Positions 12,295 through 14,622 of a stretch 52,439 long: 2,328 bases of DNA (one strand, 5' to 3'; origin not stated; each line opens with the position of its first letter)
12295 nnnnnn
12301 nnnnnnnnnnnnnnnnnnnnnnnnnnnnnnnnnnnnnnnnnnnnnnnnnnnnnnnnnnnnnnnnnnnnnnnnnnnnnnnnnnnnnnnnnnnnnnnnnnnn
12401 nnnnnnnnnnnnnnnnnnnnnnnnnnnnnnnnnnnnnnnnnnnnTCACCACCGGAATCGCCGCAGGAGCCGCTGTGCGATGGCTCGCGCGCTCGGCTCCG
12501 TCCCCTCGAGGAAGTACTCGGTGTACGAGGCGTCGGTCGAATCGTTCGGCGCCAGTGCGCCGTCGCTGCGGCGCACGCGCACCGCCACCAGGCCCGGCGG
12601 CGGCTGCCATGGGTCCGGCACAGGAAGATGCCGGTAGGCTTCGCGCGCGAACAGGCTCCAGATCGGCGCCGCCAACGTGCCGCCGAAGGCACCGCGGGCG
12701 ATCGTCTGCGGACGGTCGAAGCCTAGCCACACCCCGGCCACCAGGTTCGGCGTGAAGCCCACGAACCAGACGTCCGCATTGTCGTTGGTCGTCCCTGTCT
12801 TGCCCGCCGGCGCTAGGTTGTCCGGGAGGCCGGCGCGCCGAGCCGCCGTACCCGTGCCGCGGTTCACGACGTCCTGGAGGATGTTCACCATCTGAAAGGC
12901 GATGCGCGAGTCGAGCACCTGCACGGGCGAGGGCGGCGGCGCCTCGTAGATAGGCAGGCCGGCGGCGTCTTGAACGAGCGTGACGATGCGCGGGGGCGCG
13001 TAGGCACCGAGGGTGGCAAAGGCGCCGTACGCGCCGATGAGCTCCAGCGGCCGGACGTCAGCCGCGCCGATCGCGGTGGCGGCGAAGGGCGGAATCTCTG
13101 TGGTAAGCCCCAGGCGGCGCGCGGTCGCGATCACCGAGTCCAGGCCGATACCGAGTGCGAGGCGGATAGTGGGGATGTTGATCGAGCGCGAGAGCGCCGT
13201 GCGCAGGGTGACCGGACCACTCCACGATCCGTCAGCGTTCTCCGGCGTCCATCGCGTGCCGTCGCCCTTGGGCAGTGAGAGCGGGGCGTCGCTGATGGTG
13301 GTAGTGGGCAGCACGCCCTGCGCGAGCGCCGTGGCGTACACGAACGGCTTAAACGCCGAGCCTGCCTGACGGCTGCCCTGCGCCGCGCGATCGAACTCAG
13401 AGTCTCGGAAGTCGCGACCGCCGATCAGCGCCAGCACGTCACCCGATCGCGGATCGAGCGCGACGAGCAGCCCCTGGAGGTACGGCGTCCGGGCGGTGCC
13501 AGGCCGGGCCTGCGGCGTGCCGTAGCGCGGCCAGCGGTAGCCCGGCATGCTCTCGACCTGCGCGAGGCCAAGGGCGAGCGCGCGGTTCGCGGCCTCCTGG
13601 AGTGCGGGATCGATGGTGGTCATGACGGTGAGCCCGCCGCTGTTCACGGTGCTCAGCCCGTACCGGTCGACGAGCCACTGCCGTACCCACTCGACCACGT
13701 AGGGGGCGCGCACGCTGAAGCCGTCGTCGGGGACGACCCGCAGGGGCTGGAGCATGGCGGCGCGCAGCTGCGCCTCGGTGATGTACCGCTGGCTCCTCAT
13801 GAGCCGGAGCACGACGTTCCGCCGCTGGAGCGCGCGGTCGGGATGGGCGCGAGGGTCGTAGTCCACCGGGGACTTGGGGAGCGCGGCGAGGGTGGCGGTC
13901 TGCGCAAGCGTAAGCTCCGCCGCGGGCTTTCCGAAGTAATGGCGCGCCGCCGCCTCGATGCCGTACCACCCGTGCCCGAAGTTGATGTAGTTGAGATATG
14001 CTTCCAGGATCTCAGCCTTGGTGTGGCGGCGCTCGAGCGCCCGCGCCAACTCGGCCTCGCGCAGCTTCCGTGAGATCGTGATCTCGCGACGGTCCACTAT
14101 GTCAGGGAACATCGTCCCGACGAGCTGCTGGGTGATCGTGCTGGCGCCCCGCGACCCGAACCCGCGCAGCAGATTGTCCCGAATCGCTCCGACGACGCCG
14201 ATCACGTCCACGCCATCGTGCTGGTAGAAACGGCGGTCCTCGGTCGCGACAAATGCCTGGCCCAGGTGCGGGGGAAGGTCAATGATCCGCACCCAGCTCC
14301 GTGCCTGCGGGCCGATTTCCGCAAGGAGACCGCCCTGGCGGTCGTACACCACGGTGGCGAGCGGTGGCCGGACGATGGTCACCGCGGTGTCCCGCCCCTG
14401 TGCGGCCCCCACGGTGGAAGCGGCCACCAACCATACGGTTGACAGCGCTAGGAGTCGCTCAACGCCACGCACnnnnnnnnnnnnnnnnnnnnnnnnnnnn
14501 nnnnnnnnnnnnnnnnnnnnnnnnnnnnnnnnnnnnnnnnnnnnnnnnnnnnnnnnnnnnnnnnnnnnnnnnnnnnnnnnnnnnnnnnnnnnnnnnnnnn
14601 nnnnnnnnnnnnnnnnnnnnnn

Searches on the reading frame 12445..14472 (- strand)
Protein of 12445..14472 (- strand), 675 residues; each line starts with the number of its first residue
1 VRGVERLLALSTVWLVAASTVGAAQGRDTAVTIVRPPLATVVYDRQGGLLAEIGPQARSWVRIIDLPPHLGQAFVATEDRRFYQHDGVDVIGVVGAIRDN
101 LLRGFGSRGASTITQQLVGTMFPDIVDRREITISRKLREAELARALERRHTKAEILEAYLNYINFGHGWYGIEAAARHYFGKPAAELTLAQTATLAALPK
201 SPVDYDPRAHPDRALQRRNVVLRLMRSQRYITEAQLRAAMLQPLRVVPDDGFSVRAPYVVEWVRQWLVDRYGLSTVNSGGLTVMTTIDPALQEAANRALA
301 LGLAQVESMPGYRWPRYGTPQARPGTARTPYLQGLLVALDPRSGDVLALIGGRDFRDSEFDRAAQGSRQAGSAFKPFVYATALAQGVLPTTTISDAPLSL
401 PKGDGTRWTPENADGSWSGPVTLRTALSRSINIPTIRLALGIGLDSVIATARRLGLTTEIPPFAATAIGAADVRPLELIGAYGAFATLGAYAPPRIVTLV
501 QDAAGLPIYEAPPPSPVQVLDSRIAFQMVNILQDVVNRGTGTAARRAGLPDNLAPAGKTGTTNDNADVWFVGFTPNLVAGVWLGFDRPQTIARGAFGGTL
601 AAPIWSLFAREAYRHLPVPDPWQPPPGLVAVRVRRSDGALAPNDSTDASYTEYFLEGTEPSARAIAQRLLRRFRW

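Call 30: search_protein_families(library=pfam, proteins=[window:12445-14472:-], max_evalue=0.0001)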
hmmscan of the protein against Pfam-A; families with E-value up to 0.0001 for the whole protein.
window:12445-14472:- (675 aa): 2 families
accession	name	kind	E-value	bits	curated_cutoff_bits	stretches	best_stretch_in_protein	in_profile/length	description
PF00912.28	Transgly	-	1.4e-59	201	27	1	48-225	3-177/178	Transglycosylase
PF00905.27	Transpeptidase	-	7.3e-33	114.5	22.1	1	334-576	1-267/299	Penicillin binding protein transpeptidase domain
